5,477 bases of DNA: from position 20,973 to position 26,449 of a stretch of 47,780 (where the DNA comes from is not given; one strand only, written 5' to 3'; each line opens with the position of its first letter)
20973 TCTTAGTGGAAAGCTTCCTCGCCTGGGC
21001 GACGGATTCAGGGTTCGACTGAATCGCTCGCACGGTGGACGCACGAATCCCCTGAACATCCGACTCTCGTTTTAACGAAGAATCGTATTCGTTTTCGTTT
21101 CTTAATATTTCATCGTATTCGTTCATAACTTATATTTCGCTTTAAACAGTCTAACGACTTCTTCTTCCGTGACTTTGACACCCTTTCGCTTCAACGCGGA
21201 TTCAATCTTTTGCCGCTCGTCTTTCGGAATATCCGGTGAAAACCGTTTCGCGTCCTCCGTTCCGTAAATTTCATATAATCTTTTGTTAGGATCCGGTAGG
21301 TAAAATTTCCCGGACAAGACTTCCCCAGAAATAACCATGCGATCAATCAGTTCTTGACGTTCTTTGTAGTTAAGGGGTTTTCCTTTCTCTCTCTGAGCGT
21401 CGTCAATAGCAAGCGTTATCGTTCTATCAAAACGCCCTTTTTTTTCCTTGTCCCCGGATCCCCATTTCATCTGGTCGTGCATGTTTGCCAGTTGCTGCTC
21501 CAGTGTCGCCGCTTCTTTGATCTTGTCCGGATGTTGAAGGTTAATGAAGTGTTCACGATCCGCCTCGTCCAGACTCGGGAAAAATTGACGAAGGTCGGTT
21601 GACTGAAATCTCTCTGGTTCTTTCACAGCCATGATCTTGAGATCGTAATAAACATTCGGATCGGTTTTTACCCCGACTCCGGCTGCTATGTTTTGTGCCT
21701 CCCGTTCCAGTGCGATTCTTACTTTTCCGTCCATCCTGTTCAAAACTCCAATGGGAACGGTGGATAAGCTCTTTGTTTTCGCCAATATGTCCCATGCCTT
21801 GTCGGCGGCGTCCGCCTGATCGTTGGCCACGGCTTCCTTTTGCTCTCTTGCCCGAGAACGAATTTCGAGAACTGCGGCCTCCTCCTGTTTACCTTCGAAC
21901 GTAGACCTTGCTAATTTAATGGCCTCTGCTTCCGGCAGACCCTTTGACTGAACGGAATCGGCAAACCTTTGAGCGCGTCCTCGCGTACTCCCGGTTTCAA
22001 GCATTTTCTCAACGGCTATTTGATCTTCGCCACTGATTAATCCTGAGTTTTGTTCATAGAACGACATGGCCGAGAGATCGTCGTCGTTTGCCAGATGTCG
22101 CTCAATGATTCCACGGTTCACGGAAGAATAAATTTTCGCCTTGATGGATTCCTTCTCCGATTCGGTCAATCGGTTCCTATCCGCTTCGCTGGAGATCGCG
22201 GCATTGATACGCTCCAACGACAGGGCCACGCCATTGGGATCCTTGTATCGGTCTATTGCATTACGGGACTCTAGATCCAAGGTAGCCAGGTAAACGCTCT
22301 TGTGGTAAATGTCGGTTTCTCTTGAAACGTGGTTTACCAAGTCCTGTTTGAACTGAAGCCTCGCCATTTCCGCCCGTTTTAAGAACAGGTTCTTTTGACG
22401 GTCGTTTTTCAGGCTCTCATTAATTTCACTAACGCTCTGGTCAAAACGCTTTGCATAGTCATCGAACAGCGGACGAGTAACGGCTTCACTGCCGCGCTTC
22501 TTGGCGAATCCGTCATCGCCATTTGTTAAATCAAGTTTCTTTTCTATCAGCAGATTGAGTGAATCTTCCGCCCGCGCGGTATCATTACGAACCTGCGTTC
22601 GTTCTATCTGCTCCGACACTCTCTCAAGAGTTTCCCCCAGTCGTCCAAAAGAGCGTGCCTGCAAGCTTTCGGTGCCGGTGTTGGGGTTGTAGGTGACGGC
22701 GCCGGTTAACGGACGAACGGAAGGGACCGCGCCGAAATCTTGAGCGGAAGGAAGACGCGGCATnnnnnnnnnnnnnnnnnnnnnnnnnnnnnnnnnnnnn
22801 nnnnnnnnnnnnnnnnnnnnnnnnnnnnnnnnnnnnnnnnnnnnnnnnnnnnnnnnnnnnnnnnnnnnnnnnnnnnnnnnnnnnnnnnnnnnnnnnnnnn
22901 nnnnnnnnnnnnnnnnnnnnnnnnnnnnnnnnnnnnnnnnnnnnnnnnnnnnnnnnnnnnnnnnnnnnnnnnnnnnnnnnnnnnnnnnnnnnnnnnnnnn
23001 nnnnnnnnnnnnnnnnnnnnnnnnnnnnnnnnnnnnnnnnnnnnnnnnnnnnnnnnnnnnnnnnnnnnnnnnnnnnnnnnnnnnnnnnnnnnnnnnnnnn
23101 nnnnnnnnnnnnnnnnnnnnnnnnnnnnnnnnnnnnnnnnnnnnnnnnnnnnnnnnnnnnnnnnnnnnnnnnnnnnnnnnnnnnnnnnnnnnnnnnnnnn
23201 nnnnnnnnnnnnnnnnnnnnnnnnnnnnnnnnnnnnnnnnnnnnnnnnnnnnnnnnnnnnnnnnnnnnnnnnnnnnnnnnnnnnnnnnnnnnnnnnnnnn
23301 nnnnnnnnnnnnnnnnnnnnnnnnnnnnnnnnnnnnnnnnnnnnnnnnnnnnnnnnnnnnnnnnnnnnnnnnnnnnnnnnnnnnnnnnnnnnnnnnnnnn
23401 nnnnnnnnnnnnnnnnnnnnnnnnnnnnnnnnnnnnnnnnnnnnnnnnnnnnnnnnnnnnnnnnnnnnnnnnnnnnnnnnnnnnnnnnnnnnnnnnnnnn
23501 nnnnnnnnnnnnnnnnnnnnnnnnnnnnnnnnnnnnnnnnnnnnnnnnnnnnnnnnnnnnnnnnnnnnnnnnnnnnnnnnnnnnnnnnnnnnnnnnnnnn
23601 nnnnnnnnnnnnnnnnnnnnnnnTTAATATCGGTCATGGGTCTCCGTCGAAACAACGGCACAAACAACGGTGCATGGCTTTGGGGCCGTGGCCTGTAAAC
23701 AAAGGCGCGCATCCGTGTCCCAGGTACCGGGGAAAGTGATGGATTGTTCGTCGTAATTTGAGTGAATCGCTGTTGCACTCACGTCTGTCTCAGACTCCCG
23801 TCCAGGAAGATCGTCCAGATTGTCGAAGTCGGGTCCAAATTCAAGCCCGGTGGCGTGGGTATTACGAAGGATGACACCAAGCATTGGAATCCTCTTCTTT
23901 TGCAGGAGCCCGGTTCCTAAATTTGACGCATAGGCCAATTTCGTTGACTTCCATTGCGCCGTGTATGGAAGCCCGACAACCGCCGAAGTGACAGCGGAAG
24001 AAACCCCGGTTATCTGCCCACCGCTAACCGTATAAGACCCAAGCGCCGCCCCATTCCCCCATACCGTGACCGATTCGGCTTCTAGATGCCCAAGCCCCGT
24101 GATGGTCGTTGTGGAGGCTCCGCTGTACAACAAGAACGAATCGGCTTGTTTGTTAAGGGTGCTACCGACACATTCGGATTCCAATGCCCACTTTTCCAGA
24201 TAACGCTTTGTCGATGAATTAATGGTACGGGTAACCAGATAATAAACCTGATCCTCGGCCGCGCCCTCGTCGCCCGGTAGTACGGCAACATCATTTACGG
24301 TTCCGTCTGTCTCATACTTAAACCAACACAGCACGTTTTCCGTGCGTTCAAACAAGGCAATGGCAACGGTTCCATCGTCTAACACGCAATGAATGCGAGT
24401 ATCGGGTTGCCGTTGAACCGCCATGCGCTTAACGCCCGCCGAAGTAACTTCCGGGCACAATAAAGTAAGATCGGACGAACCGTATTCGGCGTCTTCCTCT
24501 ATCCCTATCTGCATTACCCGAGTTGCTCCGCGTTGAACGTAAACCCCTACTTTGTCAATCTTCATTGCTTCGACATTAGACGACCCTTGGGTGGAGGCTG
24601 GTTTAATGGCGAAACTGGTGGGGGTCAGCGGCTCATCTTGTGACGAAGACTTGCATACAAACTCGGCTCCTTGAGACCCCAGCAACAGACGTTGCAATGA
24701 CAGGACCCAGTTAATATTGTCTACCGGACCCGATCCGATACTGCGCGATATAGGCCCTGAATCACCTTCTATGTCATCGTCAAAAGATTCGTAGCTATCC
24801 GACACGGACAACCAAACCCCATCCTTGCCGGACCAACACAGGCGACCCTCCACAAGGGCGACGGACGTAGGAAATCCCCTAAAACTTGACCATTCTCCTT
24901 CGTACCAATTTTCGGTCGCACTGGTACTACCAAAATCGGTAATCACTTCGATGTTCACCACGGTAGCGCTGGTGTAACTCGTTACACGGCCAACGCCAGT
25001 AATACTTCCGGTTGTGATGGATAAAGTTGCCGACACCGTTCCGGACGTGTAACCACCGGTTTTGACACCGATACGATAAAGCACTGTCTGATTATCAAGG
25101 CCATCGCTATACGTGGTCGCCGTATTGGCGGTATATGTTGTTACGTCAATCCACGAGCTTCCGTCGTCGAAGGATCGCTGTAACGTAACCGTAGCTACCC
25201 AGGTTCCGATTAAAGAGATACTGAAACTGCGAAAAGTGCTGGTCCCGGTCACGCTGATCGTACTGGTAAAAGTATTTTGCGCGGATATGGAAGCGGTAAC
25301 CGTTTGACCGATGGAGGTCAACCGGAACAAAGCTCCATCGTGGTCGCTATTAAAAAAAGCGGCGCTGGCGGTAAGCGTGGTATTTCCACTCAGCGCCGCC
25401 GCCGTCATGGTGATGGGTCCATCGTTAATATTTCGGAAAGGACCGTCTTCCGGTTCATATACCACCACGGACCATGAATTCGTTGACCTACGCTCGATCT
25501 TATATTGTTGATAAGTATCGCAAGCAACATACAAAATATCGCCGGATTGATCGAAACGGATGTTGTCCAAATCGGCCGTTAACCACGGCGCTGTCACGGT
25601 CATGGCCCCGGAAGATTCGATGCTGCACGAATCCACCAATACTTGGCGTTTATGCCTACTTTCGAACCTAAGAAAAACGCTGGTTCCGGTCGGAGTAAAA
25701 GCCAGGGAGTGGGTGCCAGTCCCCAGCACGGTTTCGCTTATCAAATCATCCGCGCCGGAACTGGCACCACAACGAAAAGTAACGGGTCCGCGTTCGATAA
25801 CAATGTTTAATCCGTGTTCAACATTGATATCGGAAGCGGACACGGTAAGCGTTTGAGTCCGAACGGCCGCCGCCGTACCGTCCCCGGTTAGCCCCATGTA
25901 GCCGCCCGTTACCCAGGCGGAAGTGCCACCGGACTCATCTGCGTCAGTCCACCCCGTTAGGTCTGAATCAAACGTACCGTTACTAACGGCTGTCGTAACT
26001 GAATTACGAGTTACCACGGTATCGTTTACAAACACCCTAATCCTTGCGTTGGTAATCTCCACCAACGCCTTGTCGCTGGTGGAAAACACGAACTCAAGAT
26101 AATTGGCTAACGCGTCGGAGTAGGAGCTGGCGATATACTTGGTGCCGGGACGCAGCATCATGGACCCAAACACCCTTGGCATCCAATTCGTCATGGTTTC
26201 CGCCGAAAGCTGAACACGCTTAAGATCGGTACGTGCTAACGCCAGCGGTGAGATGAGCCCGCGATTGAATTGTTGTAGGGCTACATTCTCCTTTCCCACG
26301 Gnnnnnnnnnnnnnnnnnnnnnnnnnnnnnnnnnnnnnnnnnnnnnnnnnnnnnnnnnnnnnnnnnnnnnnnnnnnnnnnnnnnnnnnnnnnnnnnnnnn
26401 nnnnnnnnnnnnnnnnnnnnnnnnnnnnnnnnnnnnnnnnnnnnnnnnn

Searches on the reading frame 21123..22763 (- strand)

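Call 8: search_protein_families(library=phrogs, proteins=[window:21123-22763:-], max_evalue=0.001)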
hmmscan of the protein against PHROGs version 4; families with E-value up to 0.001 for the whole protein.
window:21123-22763:- (546 aa): 5 families
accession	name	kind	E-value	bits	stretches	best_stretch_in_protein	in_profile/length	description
phrog_10475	-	lysis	1.2e-47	164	2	36-278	35-282/700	endolysin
phrog_1044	-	lysis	1.4e-15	57.6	1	52-228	45-220/900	endolysin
phrog_19141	-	unknown function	1.3e-14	55.1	1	32-191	20-182/479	-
phrog_36437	-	unknown function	2.7e-13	50.9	1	36-192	24-183/374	-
phrog_992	-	head and packaging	0.00015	21.5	1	18-185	9-154/764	head protein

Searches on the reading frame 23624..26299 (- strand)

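Call 8: search_protein_families(library=phrogs, proteins=[window:23624-26299:-], max_evalue=0.001)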
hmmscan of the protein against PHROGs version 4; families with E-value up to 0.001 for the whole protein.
window:23624-26299:- (891 aa): 4 families
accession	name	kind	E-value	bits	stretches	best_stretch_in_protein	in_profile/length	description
phrog_376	-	tail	8.1e-157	524.7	1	6-889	6-711/712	tail protein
phrog_15566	-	tail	4.5e-43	148.6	2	440-713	9-285/552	tail protein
phrog_20269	-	unknown function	1.3e-27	97.7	1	11-479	10-322/374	-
phrog_30010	-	unknown function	1.9e-06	27.9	1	587-703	185-298/517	-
